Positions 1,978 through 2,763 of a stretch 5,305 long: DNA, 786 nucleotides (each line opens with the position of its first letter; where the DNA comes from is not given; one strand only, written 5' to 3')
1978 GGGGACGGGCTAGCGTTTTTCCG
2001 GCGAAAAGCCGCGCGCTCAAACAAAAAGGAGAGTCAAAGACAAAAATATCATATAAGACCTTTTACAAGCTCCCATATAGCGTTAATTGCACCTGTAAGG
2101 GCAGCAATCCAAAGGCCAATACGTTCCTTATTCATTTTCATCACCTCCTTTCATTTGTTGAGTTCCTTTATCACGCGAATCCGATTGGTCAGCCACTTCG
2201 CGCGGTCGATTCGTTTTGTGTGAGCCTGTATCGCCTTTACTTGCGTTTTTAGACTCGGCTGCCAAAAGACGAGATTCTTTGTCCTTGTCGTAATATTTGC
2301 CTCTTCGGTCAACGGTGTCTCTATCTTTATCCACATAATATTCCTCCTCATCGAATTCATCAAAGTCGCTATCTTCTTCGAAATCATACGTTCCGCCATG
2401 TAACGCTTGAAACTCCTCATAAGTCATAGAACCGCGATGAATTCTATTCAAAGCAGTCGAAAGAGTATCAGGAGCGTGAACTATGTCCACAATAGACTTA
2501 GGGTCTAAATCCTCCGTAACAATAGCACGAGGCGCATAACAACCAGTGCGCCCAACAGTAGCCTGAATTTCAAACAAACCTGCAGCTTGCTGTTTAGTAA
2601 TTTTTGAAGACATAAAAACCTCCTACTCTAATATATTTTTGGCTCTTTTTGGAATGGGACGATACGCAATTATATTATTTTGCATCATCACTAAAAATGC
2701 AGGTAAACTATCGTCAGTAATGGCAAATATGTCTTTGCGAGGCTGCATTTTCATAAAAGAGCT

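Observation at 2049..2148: Unannotated 28-aa transmembrane peptide with a strong RBS at the end of the Rep-capsid transcript: candidate lysis or membrane effector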

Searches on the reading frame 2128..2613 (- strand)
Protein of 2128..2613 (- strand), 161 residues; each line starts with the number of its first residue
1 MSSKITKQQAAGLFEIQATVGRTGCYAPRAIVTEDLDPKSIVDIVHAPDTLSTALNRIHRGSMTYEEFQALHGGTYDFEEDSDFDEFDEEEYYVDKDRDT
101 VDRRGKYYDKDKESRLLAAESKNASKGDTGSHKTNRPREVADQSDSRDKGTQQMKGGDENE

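Call 4: search_protein_families(library=pfam, proteins=[window:2128-2613:-], max_evalue=0.1)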
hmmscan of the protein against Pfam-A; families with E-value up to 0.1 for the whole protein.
window:2128-2613:- (161 aa): 0 families

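Call 5: search_protein_families(library=phrogs, proteins=[window:2128-2613:-], max_evalue=0.1)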
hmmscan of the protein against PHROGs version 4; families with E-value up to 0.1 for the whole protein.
window:2128-2613:- (161 aa): 0 families

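Call 7: find_related_loci(query=window:2128-2613:-, collection=viral_contigs, flank=5000)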
Query window:2128-2613:- (161 aa) in viral_contigs; peptide patterns used: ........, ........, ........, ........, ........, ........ (x = any residue, [..] = any of these).
35 stretches matched a pattern, but none encodes a relative of the query by tblastn (E <= 1e-3).

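Call 10: find_homologous_proteins(query=window:2128-2613:-)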
Query window:2128-2613:- (161 aa): 30 proteins with E <= 0.001 among 54 candidates.
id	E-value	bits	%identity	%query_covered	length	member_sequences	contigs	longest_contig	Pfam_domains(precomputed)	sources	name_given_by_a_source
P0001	3.0e-100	351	100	100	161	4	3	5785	-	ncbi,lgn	-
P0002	1.8e-88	312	88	100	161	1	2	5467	-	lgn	-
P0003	2.2e-85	302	84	100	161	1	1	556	-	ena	-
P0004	3.9e-72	259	79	93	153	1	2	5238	-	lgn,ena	-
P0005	2.8e-71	257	78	94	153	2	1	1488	-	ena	-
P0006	3.3e-71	256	81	90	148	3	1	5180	-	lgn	-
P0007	3.9e-71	256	79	93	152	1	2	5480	-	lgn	-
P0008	6.5e-71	255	76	94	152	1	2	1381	-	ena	-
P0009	8.0e-71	255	77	93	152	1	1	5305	-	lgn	-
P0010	2.0e-69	251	76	94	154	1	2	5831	-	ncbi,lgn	-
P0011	2.0e-68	247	77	94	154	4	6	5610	-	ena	-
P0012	2.1e-68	247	75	94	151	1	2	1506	-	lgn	-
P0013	5.9e-68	246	74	95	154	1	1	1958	-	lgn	-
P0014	5.9e-68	246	74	94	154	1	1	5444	-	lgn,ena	-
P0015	1.2e-67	245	78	90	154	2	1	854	-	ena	-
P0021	1.2e-64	235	72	94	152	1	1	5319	-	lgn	-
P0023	3.2e-62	227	67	100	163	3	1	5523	-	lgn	-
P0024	2.3e-61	224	68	99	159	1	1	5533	-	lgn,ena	-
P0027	7.9e-54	200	66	90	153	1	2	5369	-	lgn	-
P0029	9.8e-52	193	62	93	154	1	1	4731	-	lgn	-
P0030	1.9e-26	111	47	81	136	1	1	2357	-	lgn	-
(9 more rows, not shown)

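Call 13: find_encoding_contigs(protein=P0002, flank=6000, max_places=3)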
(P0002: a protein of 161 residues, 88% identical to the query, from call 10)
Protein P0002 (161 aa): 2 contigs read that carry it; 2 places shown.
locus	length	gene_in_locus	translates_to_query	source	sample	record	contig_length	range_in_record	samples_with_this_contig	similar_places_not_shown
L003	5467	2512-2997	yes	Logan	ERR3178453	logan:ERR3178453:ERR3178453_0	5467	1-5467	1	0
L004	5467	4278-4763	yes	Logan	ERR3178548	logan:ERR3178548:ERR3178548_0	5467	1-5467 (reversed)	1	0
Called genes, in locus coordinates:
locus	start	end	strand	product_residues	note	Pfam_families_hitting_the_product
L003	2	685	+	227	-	?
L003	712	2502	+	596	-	PF02305:Phage_F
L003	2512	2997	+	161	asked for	-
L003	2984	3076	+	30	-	-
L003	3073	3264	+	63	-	-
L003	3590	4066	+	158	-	-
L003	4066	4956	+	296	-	-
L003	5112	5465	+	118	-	?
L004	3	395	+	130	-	?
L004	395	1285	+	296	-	-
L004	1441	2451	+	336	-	PF23343:REP_ORF2-G2P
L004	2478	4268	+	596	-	PF02305:Phage_F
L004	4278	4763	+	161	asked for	-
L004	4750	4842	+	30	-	-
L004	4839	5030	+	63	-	-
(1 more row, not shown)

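Call 14: find_encoding_contigs(protein=P0004, flank=6000, max_places=3)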
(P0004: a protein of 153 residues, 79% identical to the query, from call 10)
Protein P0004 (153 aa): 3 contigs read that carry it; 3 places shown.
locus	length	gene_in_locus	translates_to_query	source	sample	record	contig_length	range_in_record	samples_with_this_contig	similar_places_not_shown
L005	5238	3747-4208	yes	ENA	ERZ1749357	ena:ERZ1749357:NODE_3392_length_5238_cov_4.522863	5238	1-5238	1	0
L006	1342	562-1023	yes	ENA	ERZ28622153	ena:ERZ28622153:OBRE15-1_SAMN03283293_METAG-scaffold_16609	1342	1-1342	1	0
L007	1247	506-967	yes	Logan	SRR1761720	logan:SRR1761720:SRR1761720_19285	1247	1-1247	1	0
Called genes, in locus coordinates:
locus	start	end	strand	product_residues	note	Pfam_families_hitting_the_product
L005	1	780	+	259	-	?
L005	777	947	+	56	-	-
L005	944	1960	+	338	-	PF23343:REP_ORF2-G2P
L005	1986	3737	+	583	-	PF02305:Phage_F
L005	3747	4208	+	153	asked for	-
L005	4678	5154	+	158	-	-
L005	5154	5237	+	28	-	?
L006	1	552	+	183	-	?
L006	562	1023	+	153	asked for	-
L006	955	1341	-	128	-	?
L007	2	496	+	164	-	?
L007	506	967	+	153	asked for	-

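Call 15: find_encoding_contigs(protein=P0023, flank=6000, max_places=3)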
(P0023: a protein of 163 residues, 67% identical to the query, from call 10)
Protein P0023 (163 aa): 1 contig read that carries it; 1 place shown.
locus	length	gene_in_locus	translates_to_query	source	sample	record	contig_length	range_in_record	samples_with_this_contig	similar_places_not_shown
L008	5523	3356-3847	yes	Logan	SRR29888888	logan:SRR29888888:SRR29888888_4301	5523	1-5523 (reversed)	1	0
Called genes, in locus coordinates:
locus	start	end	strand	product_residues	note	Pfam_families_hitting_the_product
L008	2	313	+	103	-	?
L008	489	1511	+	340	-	PF23343:REP_ORF2-G2P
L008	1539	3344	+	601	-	PF02305:Phage_F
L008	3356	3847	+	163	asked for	-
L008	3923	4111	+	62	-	-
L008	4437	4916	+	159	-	-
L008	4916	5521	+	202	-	?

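Call 16: find_encoding_contigs(protein=P0027, flank=6000, max_places=3)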
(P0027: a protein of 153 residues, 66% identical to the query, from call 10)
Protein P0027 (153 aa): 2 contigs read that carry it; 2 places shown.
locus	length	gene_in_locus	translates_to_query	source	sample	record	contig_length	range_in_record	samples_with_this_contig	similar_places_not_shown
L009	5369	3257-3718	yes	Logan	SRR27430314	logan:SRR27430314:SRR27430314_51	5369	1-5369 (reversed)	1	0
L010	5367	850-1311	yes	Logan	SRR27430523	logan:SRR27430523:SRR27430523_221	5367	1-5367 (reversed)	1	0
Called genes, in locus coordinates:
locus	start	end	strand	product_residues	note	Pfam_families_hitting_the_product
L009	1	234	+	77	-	?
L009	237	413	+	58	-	-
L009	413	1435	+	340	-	PF23343:REP_ORF2-G2P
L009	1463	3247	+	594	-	PF02305:Phage_F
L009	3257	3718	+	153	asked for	-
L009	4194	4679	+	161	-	-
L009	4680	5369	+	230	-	?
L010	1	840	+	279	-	?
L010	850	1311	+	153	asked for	-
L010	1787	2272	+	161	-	-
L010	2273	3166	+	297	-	-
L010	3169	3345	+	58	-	-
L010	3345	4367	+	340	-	PF23343:REP_ORF2-G2P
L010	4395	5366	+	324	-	?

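Call 17: find_encoding_contigs(protein=P0007, flank=6000, max_places=3)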
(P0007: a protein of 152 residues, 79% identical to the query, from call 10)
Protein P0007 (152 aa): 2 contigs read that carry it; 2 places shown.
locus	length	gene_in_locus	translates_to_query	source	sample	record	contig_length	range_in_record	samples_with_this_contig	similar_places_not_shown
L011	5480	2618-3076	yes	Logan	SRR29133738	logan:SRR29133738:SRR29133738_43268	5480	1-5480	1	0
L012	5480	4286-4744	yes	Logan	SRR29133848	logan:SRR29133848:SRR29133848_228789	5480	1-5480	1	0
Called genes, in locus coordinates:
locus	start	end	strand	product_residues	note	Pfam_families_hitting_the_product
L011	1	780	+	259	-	?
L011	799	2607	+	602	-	PF02305:Phage_F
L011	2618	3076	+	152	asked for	-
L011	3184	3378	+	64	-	-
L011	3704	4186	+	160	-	-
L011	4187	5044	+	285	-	-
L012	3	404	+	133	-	?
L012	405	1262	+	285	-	-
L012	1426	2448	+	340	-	PF23343:REP_ORF2-G2P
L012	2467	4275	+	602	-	PF02305:Phage_F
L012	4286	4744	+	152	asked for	-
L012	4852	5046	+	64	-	-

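Call 18: find_encoding_contigs(protein=P0010, flank=6000, max_places=3)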
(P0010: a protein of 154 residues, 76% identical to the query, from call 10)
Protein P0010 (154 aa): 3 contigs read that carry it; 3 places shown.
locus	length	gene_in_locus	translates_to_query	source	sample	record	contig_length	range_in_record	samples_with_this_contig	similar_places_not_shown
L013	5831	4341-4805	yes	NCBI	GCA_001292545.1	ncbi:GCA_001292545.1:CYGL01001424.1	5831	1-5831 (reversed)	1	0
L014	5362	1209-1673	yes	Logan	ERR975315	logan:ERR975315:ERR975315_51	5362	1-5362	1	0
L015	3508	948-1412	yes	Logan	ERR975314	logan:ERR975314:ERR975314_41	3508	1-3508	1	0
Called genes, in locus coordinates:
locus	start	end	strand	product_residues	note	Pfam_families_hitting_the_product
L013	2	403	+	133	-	?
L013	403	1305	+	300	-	-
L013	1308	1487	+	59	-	-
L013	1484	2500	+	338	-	PF23343:REP_ORF2-G2P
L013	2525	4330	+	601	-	PF02305:Phage_F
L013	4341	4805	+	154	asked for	-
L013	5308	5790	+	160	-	-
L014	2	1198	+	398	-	?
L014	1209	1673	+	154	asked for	-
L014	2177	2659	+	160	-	-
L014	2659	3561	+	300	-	-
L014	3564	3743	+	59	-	-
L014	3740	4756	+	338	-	PF23343:REP_ORF2-G2P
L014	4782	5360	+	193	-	?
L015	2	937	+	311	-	?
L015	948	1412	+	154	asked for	-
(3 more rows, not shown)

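Call 19: find_encoding_contigs(protein=P0011, flank=6000, max_places=6)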
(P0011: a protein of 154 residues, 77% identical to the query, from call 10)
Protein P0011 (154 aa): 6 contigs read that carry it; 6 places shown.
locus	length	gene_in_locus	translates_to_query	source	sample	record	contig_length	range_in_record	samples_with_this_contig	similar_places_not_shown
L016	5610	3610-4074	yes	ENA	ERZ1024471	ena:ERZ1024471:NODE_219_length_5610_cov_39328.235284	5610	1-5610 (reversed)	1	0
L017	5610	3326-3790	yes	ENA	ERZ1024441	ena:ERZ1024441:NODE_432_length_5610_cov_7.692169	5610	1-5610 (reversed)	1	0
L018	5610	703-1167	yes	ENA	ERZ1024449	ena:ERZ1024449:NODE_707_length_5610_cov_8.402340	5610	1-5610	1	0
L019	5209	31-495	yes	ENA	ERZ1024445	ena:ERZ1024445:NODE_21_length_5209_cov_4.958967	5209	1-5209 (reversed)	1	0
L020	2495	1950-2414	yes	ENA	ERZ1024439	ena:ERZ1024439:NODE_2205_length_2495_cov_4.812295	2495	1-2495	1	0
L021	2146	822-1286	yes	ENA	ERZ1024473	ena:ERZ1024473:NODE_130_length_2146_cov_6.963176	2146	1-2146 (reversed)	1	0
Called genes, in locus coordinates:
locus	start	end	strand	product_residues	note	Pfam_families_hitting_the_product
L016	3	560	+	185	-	?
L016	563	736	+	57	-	-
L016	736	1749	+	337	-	PF23343:REP_ORF2-G2P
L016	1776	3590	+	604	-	PF02305:Phage_F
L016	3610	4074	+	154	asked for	-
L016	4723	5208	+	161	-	-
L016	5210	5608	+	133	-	?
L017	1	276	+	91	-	?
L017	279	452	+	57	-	-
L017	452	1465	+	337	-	PF23343:REP_ORF2-G2P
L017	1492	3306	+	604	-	PF02305:Phage_F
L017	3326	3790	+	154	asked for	-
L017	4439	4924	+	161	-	-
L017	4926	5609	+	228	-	?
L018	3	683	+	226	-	?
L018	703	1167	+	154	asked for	-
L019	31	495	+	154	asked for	-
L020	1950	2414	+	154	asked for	-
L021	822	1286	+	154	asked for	-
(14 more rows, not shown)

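Call 20: find_encoding_contigs(protein=P0024, flank=6000, max_places=3)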
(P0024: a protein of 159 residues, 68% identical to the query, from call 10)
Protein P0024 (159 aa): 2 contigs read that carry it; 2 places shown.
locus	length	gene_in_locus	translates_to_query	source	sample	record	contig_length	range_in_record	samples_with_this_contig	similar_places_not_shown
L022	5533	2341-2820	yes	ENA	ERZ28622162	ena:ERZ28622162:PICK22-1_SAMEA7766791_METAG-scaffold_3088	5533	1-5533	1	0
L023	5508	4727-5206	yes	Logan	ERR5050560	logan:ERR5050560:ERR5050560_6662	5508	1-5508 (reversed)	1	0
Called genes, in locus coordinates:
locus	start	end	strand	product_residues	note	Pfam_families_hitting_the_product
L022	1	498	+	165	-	?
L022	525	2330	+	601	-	PF02305:Phage_F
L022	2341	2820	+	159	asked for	-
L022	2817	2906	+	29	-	-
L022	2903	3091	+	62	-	-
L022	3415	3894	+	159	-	-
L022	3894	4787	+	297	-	-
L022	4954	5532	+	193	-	?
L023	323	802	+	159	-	-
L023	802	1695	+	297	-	-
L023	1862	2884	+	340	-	PF23343:REP_ORF2-G2P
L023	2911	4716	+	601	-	PF02305:Phage_F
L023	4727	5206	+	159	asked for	-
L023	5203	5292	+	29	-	-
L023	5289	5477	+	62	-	-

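Call 21: find_encoding_contigs(protein=P0029, flank=6000, max_places=3)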
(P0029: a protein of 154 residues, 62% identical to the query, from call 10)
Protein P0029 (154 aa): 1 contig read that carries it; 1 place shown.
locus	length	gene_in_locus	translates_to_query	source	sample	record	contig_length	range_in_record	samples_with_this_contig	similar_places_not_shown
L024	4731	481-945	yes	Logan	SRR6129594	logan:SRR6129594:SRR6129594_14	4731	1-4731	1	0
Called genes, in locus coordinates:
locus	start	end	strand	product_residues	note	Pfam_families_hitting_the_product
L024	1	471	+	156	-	?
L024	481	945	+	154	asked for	-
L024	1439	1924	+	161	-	-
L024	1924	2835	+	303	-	-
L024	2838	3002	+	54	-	-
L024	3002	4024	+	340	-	PF23343:REP_ORF2-G2P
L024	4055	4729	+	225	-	?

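Call 34: find_encoding_contigs(protein=P0030, flank=6000, max_places=3)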
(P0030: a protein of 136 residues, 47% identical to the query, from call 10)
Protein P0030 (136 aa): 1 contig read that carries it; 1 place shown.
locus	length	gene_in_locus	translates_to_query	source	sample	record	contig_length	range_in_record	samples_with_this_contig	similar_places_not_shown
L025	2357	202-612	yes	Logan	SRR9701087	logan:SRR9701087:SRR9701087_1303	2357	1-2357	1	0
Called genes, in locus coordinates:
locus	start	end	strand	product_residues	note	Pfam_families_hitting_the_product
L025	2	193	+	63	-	?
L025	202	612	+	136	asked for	-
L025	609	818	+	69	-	-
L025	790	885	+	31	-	-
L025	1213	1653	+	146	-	-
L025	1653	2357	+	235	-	?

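Call 75: search_protein_families(library=ncbifam, proteins=[window:2128-2613:-], max_evalue=1)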
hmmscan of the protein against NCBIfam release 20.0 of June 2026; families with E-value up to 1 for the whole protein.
window:2128-2613:- (161 aa): 0 families

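Call 101: find_encoding_contigs(protein=P0009, flank=6000, max_places=2)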
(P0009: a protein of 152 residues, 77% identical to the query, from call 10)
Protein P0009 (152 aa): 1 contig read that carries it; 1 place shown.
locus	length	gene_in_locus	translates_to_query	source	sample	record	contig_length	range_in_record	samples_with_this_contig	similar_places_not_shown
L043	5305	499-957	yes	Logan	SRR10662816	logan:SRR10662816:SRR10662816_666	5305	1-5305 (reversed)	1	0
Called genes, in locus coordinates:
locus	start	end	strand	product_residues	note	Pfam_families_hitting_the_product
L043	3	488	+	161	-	?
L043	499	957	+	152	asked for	-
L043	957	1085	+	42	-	-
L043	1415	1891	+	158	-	-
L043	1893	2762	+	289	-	-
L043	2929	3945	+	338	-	PF23343:REP_ORF2-G2P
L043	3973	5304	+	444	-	?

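Call 102: find_encoding_contigs(protein=P0021, flank=6000, max_places=2)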
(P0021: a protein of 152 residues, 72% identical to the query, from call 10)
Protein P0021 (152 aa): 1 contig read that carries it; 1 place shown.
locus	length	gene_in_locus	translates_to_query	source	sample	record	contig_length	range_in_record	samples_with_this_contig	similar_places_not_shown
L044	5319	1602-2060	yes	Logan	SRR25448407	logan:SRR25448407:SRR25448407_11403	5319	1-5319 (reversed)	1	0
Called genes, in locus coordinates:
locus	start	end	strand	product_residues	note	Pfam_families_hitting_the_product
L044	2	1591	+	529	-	?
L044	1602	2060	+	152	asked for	-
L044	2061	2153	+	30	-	-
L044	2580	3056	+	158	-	-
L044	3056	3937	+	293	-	-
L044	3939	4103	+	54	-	-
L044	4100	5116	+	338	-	PF23343:REP_ORF2-G2P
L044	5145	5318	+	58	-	?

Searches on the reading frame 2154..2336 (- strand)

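Call 95: search_protein_families(library=pfam, proteins=[window:2154-2336:-], max_evalue=1)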
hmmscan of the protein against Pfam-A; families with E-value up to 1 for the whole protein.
seq(61 aa): 0 families

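Call 96: search_protein_families(library=phrogs, proteins=[window:2154-2336:-], max_evalue=1)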
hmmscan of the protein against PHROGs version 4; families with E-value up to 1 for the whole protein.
seq(61 aa): 3 families
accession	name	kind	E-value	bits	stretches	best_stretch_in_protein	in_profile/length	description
phrog_23507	-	unknown function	0.036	15.1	1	9-46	53-88/119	-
phrog_8474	-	unknown function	0.09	13.6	1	36-52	15-31/48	-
phrog_35946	-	unknown function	0.11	13.3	1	15-30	16-31/59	-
